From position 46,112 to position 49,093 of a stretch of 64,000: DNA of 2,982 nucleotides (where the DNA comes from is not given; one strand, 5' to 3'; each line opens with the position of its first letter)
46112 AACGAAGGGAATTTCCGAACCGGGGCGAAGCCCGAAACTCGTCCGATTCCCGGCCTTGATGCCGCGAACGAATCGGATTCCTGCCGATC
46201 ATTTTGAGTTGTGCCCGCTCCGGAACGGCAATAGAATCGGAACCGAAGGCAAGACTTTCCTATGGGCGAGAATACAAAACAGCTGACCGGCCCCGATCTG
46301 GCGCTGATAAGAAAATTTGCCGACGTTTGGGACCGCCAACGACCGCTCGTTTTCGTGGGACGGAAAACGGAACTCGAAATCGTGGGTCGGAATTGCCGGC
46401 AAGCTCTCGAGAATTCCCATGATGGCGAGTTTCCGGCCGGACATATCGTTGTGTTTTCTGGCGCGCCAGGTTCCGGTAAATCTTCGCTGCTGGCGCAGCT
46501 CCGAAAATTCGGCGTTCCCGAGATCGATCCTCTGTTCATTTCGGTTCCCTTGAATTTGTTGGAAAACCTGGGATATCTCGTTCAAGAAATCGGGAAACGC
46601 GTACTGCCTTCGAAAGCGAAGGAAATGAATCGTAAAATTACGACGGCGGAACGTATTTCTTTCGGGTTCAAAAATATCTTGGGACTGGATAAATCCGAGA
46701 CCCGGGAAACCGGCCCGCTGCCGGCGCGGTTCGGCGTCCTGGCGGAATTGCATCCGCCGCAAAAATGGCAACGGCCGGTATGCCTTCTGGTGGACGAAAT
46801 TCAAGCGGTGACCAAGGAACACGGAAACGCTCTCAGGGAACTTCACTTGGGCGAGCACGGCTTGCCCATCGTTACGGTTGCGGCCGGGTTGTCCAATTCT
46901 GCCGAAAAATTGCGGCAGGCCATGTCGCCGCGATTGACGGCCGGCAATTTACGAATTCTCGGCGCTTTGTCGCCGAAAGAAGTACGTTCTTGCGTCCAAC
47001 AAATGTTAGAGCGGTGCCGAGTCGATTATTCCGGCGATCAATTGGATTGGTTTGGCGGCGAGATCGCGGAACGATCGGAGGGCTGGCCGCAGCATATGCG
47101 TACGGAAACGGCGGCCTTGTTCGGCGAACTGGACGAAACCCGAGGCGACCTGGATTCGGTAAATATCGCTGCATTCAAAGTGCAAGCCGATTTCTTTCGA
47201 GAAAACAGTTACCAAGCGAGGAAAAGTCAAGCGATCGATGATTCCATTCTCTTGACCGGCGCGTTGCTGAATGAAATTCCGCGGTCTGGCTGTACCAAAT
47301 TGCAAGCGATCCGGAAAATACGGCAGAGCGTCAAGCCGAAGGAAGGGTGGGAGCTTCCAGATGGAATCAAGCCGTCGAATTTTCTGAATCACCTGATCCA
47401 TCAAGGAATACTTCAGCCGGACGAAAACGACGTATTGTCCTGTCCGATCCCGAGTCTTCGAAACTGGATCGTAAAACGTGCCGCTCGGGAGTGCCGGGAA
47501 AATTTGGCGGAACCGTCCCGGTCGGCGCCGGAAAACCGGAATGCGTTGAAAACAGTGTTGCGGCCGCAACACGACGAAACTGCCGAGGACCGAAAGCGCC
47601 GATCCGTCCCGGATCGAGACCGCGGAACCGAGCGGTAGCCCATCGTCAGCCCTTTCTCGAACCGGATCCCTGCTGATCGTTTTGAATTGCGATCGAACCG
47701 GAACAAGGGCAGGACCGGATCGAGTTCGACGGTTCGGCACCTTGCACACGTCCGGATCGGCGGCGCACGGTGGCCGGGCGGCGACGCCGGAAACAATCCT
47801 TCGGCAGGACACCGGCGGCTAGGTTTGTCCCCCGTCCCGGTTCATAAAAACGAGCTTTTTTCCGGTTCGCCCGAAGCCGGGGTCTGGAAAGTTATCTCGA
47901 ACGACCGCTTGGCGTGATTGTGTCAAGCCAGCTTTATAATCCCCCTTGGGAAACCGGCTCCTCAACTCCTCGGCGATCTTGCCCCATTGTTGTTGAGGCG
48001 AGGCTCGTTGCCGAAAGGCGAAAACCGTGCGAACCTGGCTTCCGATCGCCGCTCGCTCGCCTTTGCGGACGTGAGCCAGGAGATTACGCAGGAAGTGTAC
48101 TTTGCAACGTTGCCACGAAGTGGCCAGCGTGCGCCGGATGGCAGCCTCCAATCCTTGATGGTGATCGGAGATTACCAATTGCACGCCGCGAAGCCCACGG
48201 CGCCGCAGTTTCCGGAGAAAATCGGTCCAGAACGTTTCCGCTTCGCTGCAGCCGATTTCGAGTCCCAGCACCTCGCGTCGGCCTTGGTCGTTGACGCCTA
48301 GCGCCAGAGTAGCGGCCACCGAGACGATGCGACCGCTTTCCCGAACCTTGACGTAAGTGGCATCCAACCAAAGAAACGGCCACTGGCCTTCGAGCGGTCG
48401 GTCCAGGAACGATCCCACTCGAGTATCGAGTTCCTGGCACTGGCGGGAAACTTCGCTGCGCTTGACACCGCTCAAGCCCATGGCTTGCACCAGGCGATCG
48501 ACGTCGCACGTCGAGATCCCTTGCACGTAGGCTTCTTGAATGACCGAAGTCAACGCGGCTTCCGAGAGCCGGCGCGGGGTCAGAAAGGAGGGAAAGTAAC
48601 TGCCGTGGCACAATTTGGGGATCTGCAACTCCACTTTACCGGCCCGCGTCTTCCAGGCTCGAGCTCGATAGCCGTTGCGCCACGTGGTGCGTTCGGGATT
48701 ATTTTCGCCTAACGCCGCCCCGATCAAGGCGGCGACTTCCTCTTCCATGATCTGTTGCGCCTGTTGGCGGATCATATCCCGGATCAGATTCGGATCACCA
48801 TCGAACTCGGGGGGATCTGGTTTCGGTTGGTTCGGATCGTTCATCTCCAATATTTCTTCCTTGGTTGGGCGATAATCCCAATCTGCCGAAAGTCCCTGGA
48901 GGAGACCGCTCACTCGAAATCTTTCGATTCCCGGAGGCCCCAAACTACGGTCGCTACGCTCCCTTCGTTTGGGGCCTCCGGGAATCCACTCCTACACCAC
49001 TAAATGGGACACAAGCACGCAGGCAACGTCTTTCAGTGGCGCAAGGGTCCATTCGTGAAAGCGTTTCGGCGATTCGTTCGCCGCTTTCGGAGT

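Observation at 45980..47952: TIR- and TSD-bounded 1,957-bp cassette whose only cargo is a STAND-like ATPase, inserted in an IS256 transposase gene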

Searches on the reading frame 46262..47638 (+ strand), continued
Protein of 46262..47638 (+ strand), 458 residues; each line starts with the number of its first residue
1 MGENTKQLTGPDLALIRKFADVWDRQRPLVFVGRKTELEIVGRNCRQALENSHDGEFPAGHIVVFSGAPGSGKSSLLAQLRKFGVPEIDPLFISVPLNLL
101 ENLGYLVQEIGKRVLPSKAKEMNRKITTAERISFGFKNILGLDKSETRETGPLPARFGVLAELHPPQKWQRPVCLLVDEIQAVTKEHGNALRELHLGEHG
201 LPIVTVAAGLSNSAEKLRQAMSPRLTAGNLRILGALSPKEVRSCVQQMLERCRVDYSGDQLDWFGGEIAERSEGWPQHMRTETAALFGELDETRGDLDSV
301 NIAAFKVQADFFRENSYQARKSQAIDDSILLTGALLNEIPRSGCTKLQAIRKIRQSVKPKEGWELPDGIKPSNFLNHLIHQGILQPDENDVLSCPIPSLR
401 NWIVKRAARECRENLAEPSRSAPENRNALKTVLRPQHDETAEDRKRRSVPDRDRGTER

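Call 94: search_protein_families(library=pfam, proteins=[P0180, P0222, P0232, P0240, P0261, P0219, P0226, P0300, P0314, P0202], max_evalue=0.001)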
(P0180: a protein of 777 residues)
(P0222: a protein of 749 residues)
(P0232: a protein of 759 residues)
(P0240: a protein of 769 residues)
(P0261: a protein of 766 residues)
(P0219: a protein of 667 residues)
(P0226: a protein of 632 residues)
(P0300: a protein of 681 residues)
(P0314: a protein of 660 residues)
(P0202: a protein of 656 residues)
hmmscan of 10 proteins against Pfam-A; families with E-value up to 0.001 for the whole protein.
P0180 (777 aa): 3 families
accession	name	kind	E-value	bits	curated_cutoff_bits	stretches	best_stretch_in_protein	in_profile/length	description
PF13191.12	AAA_16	-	1.1e-08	36.2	32.6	1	70-236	2-156/167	AAA ATPase domain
PF13245.12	AAA_19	-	3.4e-05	24.5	25.1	1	97-239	8-117/134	AAA domain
PF13604.12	AAA_30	-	9.7e-05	22.6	27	1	102-137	20-53/191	AAA domain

P0222 (749 aa): 8 families
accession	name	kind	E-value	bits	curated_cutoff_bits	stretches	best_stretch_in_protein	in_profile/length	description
PF12796.13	Ank_2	-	2.4e-24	86.2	27.3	2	568-644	11-80/90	Ankyrin repeats (3 copies)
PF00023.36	Ank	-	1e-23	82.5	21.1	2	587-619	2-33/33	Ankyrin repeat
PF13857.12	Ank_5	-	6.1e-19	68.4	27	2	581-628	10-56/56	Ankyrin repeats (many copies)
PF13637.12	Ank_4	-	3.9e-17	62.4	22.7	1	518-556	1-39/50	Ankyrin repeats (many copies)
PF13606.12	Ank_3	-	1.5e-14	52.9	22.3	1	587-615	2-29/30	Ankyrin repeat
PF13401.12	AAA_22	-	1.7e-06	28.8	27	1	131-275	8-122/130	AAA domain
PF05729.18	NACHT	-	3.4e-05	24.2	26.7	1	130-194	2-70/167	NACHT domain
PF13191.12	AAA_16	-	0.00057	20.9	32.6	0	97-159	2-60/167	AAA ATPase domain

P0232 (759 aa): 5 families
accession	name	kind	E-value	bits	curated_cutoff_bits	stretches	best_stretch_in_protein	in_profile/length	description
PF12796.13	Ank_2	-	3.4e-08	34.4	27.3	1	484-554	1-69/90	Ankyrin repeats (3 copies)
PF13857.12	Ank_5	-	1.5e-07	32.1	27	1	503-552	7-56/56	Ankyrin repeats (many copies)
PF00023.36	Ank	-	9.5e-06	26.1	21.1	0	512-542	2-32/33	Ankyrin repeat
PF13637.12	Ank_4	-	2e-05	25.2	22.7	0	516-549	1-34/50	Ankyrin repeats (many copies)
PF13401.12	AAA_22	-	0.00044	21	27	0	143-282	8-123/130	AAA domain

P0240 (769 aa): 7 families
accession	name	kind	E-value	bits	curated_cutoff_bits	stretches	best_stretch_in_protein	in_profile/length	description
PF13857.12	Ank_5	-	7.4e-22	77.6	27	2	545-600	1-56/56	Ankyrin repeats (many copies)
PF00023.36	Ank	-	2e-19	69.1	21.1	2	559-591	2-33/33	Ankyrin repeat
PF12796.13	Ank_2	-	2.8e-17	63.5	27.3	1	497-590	1-90/90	Ankyrin repeats (3 copies)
PF13637.12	Ank_4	-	1.7e-13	50.9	22.7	1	530-579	1-49/50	Ankyrin repeats (many copies)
PF13606.12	Ank_3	-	7.3e-12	44.7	22.3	1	559-587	2-29/30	Ankyrin repeat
PF13191.12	AAA_16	-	2.9e-06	28.3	32.6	1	119-278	1-155/167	AAA ATPase domain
PF13401.12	AAA_22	-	1e-05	26.3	27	1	153-280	7-106/130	AAA domain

P0261 (766 aa): 7 families
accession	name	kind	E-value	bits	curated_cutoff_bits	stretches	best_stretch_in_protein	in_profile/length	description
PF12796.13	Ank_2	-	1.7e-24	86.6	27.3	3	652-722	24-90/90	Ankyrin repeats (3 copies)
PF13637.12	Ank_4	-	1.7e-17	63.5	22.7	1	674-702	13-41/50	Ankyrin repeats (many copies)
PF00023.36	Ank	-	1.2e-15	57.2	21.1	2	656-688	1-32/33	Ankyrin repeat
PF13606.12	Ank_3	-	2.2e-11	43.2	22.3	0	656-685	1-29/30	Ankyrin repeat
PF13857.12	Ank_5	-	2.4e-10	41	27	2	648-698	7-56/56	Ankyrin repeats (many copies)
PF13191.12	AAA_16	-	7.1e-08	33.6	32.6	1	39-218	4-158/167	AAA ATPase domain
PF13401.12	AAA_22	-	0.00036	21.3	27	0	70-212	9-104/130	AAA domain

P0219 (667 aa): 8 families
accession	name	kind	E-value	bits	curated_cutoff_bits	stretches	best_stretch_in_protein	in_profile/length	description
PF00023.36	Ank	-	9.3e-34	114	21.1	3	530-562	1-32/33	Ankyrin repeat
PF12796.13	Ank_2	-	2.2e-29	102.3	27.3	3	491-562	23-90/90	Ankyrin repeats (3 copies)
PF13637.12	Ank_4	-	8.4e-22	77.2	22.7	2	501-551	1-50/50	Ankyrin repeats (many copies)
PF13606.12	Ank_3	-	5.6e-19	66.4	22.3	0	530-559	1-29/30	Ankyrin repeat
PF13857.12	Ank_5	-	3.8e-18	65.8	27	1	529-572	14-56/56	Ankyrin repeats (many copies)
PF24521.3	Ank_KRIT1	-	2e-08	34.6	80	1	498-612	19-128/149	KRIT1 ankyrin-repeats domain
PF13191.12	AAA_16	-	4.9e-07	30.8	32.6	1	29-204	4-157/167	AAA ATPase domain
PF13401.12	AAA_22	-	5.9e-07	30.3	27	1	58-215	7-119/130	AAA domain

P0226 (632 aa): 8 families
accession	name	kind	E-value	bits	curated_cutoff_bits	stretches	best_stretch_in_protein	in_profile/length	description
PF12796.13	Ank_2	-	6.8e-22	78.3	27.3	2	429-514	1-82/90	Ankyrin repeats (3 copies)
PF00023.36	Ank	-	2.9e-17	62.2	21.1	1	459-485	2-28/33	Ankyrin repeat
PF13637.12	Ank_4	-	2.7e-16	59.7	22.7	2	463-509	1-47/50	Ankyrin repeats (many copies)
PF24521.3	Ank_KRIT1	-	1.8e-11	44.4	80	1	425-525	18-118/149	KRIT1 ankyrin-repeats domain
PF13606.12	Ank_3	-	2.2e-11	43.2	22.3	0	459-485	2-28/30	Ankyrin repeat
PF13857.12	Ank_5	-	3.5e-11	43.7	27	1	446-499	3-56/56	Ankyrin repeats (many copies)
PF13191.12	AAA_16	-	2.7e-08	34.9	32.6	1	42-209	4-157/167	AAA ATPase domain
PF13401.12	AAA_22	-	1.1e-06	29.5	27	1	68-216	9-118/130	AAA domain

P0300 (681 aa): 1 family
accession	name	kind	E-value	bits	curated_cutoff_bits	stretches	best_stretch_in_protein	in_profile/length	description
PF13191.12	AAA_16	-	1.7e-05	25.8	32.6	1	23-200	2-158/167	AAA ATPase domain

P0314 (660 aa): 3 families
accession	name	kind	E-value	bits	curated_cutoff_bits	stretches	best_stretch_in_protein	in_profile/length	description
PF13191.12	AAA_16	-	3.1e-07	31.5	32.6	1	51-198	24-157/167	AAA ATPase domain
PF13401.12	AAA_22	-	3.4e-06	27.8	27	1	56-211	9-120/130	AAA domain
PF09848.15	SLFN-g3_helicase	-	0.00061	19.6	24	0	55-168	4-75/354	Schlafen group 3, DNA/RNA helicase domain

P0202 (656 aa): 8 families
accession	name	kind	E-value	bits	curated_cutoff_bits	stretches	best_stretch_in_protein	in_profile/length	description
PF12796.13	Ank_2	-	3.2e-17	63.3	27.3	2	580-631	40-89/90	Ankyrin repeats (3 copies)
PF13637.12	Ank_4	-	4.5e-17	62.2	22.7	2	580-622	8-50/50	Ankyrin repeats (many copies)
PF00023.36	Ank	-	2.3e-14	53.2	21.1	1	602-632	2-32/33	Ankyrin repeat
PF13857.12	Ank_5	-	5.7e-11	43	27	1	588-642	1-56/56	Ankyrin repeats (many copies)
PF13606.12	Ank_3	-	4.8e-10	39.1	22.3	0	602-627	2-27/30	Ankyrin repeat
PF13191.12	AAA_16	-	6.8e-07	30.4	32.6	1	29-257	2-157/167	AAA ATPase domain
PF13401.12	AAA_22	-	0.00016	22.4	27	0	61-264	8-118/130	AAA domain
PF13245.12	AAA_19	-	0.00031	21.4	25.1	0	59-260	12-118/134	AAA domain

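Call 97: find_related_loci(query=A1, collection=metagenome_contigs, flank=3000)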
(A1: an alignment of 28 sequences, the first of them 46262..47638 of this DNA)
Query A1 (458 aa) in metagenome_contigs; peptide patterns used: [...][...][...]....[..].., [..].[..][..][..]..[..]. (x = any residue, [..] = any of these).
600 stretches matched a pattern (row limit reached: there are more); 7 encode a relative of the query (tblastn E <= 1e-3); 7 distinct loci.
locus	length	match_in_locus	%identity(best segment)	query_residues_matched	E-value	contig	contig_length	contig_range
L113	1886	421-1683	28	11-408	4e-42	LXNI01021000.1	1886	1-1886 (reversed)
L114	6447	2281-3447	25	19-403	9e-16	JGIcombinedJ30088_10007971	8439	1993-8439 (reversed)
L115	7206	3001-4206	24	8-403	7e-13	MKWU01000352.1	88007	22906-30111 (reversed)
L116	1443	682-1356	24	170-408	4e-7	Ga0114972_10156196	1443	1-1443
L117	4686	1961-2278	29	173-280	2e-6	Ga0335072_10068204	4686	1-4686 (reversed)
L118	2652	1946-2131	39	4-80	7e-6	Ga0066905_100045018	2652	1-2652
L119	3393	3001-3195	32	16-80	7e-6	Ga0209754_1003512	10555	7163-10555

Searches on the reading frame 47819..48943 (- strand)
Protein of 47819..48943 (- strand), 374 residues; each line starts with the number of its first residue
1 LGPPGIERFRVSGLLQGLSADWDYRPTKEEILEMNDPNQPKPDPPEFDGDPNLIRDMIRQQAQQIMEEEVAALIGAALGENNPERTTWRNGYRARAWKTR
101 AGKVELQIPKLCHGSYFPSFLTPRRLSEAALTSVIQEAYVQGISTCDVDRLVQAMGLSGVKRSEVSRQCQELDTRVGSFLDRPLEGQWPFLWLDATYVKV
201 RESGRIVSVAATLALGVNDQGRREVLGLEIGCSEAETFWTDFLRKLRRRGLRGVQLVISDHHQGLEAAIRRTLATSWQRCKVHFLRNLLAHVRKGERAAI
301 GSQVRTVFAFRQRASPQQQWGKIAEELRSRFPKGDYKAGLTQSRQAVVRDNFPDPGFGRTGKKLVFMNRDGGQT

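Call 25: search_protein_families(library=pfam, proteins=[window:47819-48943:-], max_evalue=0.001)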
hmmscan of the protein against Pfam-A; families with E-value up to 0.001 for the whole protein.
window:47819-48943:- (374 aa): 2 families
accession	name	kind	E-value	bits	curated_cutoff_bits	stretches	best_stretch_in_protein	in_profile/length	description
PF00872.24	Transposase_mut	-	5.7e-87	292.5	21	1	46-333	18-306/379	Transposase, Mutator family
PF10551.15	MULE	-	7.4e-06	26.8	27.6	1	191-287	2-99/99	MULE transposase domain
